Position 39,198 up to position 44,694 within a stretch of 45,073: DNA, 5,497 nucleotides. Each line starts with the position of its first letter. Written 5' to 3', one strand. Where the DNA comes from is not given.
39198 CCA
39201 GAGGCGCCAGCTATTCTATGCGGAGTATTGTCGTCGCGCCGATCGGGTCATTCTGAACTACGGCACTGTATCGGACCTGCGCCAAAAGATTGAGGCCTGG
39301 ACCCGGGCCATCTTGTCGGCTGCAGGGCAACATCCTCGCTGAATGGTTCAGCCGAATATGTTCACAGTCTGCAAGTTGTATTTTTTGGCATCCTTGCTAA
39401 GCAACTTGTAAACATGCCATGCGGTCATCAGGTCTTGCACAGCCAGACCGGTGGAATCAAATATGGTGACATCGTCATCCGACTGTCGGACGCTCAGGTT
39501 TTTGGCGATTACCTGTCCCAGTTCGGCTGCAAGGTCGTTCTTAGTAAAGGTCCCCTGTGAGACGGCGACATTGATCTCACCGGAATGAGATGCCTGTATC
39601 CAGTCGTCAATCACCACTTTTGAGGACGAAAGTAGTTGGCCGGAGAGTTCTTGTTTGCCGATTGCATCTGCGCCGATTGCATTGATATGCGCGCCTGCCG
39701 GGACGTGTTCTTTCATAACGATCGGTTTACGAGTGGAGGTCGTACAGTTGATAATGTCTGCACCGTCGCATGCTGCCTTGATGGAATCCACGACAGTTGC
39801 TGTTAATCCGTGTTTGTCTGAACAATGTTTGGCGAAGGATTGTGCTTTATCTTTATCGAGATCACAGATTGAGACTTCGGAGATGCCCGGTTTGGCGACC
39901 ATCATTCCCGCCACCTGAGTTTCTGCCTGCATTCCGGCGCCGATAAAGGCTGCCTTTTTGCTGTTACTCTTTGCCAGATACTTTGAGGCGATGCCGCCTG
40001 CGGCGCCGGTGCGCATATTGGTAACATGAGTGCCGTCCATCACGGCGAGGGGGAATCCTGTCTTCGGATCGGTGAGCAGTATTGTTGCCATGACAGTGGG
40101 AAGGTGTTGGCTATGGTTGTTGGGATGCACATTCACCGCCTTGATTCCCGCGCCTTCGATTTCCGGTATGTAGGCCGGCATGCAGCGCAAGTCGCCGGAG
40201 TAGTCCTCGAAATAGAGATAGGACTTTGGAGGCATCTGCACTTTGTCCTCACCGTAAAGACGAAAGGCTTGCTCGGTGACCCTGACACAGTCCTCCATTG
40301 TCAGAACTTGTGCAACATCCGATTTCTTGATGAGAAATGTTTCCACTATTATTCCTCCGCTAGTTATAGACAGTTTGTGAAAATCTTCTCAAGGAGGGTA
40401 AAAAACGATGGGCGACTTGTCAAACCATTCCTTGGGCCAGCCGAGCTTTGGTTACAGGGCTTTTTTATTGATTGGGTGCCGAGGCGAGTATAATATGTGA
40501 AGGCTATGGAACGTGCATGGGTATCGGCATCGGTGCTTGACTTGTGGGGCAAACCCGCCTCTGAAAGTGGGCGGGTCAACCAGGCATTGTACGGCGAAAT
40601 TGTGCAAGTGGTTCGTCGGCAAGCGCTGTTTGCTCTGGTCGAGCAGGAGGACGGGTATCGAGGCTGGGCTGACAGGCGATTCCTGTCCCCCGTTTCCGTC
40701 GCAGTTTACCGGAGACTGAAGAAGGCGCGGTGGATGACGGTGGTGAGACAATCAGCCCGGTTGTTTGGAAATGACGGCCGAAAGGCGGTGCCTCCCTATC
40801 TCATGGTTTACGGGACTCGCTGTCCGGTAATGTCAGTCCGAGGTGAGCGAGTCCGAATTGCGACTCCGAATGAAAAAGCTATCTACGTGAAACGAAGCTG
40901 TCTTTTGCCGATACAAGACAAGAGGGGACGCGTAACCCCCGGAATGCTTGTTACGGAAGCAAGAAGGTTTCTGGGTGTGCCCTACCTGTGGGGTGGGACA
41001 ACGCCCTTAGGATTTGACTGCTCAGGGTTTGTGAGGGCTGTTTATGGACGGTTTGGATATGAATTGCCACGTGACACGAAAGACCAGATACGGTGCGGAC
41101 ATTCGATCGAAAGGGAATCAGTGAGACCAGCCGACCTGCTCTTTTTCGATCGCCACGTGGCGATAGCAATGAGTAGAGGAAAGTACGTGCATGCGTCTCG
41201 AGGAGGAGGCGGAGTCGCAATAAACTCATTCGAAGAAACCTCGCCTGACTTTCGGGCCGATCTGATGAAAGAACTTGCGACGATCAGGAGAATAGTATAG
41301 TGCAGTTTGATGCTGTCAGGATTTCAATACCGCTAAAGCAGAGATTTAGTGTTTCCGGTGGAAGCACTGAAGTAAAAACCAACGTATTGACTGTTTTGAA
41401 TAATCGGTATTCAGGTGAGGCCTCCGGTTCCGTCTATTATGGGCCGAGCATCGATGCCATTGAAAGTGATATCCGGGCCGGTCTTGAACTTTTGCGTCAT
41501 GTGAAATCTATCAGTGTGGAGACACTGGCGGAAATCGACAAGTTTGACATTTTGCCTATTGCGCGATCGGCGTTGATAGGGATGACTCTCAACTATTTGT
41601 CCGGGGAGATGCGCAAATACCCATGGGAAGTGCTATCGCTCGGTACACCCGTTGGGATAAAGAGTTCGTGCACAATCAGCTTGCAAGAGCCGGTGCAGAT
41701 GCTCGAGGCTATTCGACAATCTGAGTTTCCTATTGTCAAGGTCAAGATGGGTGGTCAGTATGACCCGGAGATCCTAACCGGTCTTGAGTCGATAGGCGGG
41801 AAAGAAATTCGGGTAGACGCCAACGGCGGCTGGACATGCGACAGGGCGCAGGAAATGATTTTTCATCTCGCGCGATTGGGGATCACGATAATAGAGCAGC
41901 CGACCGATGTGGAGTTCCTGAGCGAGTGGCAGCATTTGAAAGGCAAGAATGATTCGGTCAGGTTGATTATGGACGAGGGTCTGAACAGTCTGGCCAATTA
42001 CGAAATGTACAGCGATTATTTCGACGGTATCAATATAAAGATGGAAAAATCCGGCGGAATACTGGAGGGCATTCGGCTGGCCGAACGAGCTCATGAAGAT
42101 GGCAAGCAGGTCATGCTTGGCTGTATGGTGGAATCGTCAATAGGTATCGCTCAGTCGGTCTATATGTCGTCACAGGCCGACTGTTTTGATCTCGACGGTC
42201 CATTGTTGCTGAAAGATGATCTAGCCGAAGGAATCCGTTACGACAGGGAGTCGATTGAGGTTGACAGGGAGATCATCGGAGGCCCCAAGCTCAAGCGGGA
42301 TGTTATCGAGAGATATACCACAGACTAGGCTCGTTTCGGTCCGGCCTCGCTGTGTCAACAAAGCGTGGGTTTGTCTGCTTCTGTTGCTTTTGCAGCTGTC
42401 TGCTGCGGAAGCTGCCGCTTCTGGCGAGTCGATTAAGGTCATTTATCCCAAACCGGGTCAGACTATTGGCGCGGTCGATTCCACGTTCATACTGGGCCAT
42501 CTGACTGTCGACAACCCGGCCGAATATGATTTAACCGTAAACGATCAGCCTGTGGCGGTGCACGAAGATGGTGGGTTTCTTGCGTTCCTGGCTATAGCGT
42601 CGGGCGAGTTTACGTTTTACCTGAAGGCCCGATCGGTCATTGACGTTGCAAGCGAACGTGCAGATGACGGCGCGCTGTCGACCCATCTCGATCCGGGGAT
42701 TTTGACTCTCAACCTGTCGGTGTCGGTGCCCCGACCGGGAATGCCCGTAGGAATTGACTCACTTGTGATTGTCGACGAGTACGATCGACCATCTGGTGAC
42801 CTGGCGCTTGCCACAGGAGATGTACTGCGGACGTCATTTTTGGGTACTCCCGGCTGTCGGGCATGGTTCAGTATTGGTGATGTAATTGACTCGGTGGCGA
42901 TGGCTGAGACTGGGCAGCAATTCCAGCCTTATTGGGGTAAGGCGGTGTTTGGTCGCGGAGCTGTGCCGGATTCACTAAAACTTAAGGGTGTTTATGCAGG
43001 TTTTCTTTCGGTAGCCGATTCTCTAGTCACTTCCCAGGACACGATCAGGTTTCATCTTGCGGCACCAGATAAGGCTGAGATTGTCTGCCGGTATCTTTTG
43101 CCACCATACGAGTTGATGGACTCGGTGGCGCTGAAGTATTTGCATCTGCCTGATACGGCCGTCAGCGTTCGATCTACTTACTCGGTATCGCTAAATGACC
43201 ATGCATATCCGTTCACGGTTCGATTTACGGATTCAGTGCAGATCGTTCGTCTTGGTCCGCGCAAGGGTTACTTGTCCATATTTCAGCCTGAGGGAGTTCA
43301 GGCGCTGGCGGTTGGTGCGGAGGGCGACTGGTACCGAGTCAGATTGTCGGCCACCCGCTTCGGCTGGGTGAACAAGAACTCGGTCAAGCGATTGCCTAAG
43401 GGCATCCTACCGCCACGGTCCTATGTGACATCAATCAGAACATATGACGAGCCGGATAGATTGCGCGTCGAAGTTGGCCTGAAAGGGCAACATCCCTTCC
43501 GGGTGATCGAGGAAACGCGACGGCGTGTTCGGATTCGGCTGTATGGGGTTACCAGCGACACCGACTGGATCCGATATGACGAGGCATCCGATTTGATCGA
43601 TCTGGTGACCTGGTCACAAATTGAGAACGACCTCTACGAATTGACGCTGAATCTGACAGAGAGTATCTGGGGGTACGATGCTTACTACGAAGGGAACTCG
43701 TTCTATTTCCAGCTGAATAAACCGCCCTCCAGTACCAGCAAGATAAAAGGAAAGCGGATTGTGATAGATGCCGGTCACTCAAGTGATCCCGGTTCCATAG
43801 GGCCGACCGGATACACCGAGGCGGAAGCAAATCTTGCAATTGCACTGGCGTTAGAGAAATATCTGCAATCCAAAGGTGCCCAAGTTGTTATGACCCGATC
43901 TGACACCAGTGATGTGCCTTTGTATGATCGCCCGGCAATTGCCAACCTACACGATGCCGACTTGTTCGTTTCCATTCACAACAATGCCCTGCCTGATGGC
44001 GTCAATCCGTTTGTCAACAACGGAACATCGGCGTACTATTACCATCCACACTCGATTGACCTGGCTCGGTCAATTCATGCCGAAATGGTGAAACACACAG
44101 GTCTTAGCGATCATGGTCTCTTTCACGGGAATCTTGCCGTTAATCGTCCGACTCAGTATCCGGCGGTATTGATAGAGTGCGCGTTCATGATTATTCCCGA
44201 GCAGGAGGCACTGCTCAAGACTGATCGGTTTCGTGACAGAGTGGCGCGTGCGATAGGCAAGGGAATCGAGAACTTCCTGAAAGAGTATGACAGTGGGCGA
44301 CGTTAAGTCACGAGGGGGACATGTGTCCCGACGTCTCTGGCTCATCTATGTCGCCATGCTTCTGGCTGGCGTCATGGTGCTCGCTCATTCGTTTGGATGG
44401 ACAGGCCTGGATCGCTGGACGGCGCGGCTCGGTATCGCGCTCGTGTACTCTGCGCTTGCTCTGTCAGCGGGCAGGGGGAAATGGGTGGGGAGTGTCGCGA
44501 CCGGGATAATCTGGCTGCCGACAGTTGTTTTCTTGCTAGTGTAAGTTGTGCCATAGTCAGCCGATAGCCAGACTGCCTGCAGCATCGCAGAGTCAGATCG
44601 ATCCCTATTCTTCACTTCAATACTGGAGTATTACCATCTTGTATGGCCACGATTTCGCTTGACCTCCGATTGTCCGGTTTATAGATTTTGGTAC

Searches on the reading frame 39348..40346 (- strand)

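Call 59: search_protein_families(library=pfam, proteins=[window:39348-40346:-])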
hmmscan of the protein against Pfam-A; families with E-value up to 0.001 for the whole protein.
window:39348-40346:- (332 aa): 2 families
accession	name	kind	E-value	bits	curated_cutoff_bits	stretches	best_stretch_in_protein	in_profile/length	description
PF02423.21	OCD_Mu_crystall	-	1e-92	310.9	24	1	2-316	2-310/314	Ornithine cyclodeaminase/mu-crystallin family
PF01488.26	Shikimate_DH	-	2.3e-10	41.1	24.3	1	119-217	2-97/138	Shikimate / quinate 5-dehydrogenase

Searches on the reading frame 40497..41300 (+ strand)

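Call 59: search_protein_families(library=pfam, proteins=[window:40497-41300:+])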
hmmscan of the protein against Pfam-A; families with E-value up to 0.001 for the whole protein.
window:40497-41300:+ (267 aa): 3 families
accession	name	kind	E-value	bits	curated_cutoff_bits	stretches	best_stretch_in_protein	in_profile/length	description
PF00877.26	NLPC_P60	-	9.4e-22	77.4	23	1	160-248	1-94/105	NlpC/P60 family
PF08239.17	SH3_3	-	4.4e-07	30.4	27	1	19-64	8-54/54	Bacterial SH3 domain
PF18348.7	SH3_16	-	2.4e-06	27.6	25.8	1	19-57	4-43/49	Bacterial dipeptidyl-peptidase Sh3 domain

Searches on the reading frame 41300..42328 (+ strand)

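Call 59: search_protein_families(library=pfam, proteins=[window:41300-42328:+])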
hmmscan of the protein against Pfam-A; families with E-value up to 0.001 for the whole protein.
window:41300-42328:+ (342 aa): 1 family
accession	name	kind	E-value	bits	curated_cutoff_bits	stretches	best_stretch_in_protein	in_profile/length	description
PF13378.12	MR_MLE_C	-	1.5e-21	77.5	29.4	1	135-293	7-171/219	Enolase C-terminal domain-like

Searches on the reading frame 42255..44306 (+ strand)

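Call 20: search_protein_families(library=pfam, proteins=[window:42255-44306:+])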
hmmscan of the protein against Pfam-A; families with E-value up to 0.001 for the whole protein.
window:42255-44306:+ (683 aa): 1 family
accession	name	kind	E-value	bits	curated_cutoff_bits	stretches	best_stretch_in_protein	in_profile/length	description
PF01520.23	Amidase_3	-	1.2e-47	162.6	27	1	502-673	1-174/174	N-acetylmuramoyl-L-alanine amidase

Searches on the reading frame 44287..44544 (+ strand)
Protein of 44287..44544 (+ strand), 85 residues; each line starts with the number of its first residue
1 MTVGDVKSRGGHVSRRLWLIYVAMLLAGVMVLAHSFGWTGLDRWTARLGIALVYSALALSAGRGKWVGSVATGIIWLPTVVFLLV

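Call 19: find_encoding_contigs(protein=window:44287-44544:+, flank=10000, max_places=10)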
Protein window:44287-44544:+ (85 aa): 1 contig read that carries it; 1 place shown.
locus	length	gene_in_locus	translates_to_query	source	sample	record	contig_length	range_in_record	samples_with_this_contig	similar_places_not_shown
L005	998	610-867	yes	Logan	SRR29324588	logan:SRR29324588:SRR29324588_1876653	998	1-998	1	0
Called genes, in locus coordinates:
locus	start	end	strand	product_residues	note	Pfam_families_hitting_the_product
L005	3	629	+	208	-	?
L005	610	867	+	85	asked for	-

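Call 20: search_protein_families(library=pfam, proteins=[window:44287-44544:+])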
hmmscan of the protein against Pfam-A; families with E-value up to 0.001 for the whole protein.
window:44287-44544:+ (85 aa): 0 families
